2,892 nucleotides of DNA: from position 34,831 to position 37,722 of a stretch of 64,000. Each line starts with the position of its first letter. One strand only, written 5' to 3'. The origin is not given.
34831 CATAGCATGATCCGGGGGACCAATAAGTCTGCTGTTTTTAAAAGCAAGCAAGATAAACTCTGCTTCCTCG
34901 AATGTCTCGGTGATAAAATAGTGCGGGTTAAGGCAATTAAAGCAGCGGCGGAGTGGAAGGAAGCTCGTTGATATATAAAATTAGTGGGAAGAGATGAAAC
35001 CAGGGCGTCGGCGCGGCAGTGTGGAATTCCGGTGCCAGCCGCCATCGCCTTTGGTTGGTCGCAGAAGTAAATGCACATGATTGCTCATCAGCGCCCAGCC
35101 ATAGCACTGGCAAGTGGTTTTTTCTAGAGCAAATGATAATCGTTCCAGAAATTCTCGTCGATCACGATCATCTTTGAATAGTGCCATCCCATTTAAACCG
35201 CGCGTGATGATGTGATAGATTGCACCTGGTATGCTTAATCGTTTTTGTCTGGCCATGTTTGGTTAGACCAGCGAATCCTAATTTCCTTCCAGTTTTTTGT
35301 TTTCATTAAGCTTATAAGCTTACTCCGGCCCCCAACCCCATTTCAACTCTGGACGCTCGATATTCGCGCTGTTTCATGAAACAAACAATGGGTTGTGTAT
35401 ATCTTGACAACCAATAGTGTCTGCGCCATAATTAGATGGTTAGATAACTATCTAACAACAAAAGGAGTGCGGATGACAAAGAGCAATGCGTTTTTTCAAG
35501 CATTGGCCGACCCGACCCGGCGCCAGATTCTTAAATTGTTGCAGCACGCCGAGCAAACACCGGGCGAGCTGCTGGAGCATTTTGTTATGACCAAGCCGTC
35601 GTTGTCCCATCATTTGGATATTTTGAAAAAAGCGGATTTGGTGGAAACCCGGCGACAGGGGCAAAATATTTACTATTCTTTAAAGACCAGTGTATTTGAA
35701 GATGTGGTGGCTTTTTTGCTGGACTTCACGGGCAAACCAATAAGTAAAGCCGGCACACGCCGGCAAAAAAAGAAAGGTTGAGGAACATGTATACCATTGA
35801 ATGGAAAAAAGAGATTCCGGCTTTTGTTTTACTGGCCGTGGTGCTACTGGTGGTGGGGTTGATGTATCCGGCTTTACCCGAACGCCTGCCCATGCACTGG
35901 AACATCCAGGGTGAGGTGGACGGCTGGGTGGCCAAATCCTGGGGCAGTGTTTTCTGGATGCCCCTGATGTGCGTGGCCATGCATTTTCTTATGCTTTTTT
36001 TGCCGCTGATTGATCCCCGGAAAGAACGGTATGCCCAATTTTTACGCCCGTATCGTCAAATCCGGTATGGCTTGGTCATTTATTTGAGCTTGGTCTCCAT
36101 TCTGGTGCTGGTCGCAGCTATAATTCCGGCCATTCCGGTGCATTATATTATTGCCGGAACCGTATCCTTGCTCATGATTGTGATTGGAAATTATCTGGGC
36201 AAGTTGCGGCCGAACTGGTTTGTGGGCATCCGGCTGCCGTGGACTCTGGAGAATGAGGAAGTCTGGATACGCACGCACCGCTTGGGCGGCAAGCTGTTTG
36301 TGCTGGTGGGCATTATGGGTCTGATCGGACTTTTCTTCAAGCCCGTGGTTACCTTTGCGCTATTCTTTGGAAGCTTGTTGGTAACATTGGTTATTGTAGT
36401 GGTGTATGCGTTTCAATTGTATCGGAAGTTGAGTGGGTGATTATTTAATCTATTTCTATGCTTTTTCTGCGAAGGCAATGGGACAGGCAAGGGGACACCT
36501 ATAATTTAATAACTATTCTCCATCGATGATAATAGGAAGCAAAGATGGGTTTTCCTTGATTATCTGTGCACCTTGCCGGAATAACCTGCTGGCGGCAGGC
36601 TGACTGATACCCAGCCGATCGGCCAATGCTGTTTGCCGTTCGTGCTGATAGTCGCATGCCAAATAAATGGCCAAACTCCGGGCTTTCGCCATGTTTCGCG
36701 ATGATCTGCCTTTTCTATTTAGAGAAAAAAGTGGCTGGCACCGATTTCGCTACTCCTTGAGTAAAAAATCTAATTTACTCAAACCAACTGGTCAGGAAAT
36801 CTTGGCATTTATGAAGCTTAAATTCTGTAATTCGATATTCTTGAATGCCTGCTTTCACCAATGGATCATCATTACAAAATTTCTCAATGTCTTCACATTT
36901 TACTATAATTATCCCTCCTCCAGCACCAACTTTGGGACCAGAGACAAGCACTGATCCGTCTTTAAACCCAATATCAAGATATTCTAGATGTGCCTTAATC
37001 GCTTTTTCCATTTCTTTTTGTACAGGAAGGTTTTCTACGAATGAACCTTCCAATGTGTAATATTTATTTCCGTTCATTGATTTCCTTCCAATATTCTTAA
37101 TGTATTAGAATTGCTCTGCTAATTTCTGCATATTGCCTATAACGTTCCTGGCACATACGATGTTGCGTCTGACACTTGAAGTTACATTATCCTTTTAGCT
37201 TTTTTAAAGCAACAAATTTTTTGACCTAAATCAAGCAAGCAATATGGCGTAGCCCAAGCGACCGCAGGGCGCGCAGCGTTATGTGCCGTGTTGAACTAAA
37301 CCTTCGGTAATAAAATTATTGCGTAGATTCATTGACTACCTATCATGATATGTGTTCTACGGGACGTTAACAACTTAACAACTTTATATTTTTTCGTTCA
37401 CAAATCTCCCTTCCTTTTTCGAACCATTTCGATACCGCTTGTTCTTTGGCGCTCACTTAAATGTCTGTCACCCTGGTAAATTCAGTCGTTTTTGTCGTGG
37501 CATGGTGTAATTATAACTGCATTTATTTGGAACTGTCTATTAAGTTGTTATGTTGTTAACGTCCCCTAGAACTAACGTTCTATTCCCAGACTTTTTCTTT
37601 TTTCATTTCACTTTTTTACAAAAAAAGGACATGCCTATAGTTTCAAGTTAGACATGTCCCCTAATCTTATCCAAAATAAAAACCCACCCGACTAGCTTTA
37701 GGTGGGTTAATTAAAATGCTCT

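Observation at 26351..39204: Novel ~220-bp MITE family with 21-bp terminal inverted repeats: three full copies plus end fragments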

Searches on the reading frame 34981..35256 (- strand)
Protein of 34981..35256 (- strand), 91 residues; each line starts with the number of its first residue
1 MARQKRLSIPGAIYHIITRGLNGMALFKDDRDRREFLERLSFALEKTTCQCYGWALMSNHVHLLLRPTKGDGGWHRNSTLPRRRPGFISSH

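Call 10: search_protein_families(library=pfam, proteins=[window:34981-35256:-], max_evalue=0.01)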
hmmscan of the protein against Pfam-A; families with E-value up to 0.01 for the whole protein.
window:34981-35256:- (91 aa): 1 family
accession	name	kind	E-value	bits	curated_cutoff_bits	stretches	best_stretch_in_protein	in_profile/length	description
PF01797.21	Y1_Tnp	-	5.1e-05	23.8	23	1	12-67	5-59/121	Transposase IS200 like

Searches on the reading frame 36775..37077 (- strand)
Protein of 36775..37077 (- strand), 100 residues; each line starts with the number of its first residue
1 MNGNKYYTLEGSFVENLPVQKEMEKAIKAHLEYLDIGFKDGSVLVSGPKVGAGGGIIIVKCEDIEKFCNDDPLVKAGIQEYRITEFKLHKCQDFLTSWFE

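Call 10: search_protein_families(library=pfam, proteins=[window:36775-37077:-], max_evalue=0.01)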
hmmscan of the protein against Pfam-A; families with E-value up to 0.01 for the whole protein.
window:36775-37077:- (100 aa): 1 family
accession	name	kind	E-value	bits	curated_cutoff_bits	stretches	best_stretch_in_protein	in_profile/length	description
PF03795.20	YCII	-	2.6e-09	37.9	24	1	21-87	15-95/95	YCII-related domain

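Call 80: list_cluster_members(proteins=[window:36775-37077:-, window:37727-38092:-, window:38083-38640:-, window:39286-39513:-, window:26735-27637:-, window:24253-24564:+, window:39688-41058:-, window:35778-36440:+])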
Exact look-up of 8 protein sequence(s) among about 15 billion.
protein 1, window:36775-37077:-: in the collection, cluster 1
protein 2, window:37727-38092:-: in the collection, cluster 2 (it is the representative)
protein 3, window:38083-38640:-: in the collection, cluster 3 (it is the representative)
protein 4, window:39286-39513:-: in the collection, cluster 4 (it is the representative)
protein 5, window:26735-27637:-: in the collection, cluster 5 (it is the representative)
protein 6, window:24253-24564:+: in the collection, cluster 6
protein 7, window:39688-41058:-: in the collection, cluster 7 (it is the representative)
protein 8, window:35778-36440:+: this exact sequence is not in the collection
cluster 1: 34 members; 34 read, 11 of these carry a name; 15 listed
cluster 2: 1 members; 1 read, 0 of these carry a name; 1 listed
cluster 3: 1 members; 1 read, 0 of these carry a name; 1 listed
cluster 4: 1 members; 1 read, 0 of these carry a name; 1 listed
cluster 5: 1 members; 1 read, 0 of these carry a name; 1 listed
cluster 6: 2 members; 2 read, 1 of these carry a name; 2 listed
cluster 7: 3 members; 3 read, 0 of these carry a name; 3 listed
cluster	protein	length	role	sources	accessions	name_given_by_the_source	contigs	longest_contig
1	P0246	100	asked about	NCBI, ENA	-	-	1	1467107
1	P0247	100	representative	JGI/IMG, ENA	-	-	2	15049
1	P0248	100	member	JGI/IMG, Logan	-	uncharacterized protein YciI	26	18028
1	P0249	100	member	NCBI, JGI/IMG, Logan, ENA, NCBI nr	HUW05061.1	MAG TPA: YciI family protein [Williamwhitmania sp.] | uncharacterized protein YciI | YciI family protein [Williamwhitmania sp.]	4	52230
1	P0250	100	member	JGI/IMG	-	uncharacterized protein YciI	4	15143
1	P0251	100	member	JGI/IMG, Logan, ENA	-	uncharacterized protein YciI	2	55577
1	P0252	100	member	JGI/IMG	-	uncharacterized protein YciI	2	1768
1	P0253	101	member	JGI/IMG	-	uncharacterized protein YciI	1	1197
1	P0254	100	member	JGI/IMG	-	uncharacterized protein YciI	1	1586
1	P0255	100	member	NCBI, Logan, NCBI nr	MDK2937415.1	MAG: hypothetical protein PWP62_2423 [Eubacteriaceae bacterium] | hypothetical protein [Eubacteriaceae bacterium]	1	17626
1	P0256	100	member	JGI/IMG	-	uncharacterized protein YciI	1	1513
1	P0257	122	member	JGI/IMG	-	uncharacterized protein YciI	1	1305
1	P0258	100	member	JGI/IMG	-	uncharacterized protein YciI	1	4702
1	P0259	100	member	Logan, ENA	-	-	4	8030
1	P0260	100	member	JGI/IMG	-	-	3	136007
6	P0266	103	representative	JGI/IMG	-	transcriptional regulator with XRE-family HTH domain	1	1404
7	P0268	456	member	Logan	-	-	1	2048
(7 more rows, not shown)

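Call 81: find_encoding_contigs(protein=P0248, flank=1500, max_places=10)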
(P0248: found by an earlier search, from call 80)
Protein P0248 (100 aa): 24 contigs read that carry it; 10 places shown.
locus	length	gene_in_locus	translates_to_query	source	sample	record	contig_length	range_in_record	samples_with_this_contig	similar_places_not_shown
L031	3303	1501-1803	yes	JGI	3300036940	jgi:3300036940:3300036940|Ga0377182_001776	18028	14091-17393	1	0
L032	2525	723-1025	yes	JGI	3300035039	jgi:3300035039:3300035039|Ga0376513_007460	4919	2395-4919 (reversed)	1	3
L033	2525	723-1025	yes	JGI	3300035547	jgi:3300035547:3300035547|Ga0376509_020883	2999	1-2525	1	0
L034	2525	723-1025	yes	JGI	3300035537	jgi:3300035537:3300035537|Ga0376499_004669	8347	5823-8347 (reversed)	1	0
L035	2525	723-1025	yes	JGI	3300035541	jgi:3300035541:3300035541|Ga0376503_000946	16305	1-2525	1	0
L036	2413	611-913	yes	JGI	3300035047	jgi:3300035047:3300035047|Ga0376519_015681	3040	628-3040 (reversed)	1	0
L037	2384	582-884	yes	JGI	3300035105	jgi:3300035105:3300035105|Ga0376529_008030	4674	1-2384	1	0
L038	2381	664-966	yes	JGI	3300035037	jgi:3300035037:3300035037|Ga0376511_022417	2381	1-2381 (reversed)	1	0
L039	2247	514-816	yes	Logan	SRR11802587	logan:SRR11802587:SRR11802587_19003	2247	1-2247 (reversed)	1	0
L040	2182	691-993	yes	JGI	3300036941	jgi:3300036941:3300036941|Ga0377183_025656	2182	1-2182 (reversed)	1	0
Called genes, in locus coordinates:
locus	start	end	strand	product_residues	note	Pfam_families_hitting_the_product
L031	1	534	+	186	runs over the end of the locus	PF01467:CTP_transf_like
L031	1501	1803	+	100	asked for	PF03795:YCII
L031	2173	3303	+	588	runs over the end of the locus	?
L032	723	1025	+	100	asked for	PF03795:YCII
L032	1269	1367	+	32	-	-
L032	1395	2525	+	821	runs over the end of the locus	PF01555:N6_N4_Mtase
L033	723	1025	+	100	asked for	PF03795:YCII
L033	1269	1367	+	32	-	-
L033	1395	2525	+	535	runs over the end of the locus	?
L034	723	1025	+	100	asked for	PF03795:YCII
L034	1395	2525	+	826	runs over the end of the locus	PF01555:N6_N4_Mtase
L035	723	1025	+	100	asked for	PF03795:YCII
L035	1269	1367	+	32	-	-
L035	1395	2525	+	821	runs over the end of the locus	PF01555:N6_N4_Mtase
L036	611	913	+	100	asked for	PF03795:YCII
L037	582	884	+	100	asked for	PF03795:YCII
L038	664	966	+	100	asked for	PF03795:YCII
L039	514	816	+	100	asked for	PF03795:YCII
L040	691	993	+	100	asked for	PF03795:YCII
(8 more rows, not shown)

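Call 89: find_encoding_contigs(protein=P0268, flank=2000, max_places=5)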
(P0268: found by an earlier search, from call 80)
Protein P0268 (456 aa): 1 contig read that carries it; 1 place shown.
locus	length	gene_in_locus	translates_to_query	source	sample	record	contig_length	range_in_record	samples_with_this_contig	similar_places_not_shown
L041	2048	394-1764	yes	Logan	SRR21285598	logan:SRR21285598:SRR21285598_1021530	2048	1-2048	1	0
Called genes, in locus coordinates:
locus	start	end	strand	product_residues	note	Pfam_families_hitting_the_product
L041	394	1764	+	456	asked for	PF02661:Fic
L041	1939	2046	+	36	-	?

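Call 90: find_encoding_contigs(protein=P0266, flank=2000, max_places=5)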
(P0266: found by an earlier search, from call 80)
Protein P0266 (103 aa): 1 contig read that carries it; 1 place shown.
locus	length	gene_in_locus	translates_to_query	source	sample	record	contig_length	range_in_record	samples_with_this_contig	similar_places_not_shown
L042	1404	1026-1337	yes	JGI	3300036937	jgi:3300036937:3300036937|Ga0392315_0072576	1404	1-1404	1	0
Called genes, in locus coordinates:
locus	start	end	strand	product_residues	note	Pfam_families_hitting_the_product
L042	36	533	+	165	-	PF08843:AbiEii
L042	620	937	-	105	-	-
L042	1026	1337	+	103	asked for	PF12844:HTH_19 (weak), PF13560:HTH_31, PF01381:HTH_3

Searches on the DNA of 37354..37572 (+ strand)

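Call 31: search_dna_similar(query=window:37354-37572:+, collection=plasmids, mode=distant, max_evalue=1)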
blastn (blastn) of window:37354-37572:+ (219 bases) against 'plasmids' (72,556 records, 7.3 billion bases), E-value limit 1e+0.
No match.

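Call 32: search_dna_similar(query=window:37354-37572:+, collection=phages, mode=distant, max_evalue=1)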
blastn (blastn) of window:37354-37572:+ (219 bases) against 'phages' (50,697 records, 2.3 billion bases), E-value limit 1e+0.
Records with a match: 1; places in all: 1; records where one place covers at least 80% of the query: 0.
Best place of each record, by identity: 90-95% 1.
By first word of the organism name: Bacteriophage 1.
By host as written in the record: - 1.
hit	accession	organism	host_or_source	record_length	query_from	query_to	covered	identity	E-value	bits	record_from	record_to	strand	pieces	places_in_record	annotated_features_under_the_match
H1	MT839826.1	Bacteriophage sp.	human fecal samples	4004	129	155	12%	92.6%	2e-1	41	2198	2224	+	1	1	record has no annotation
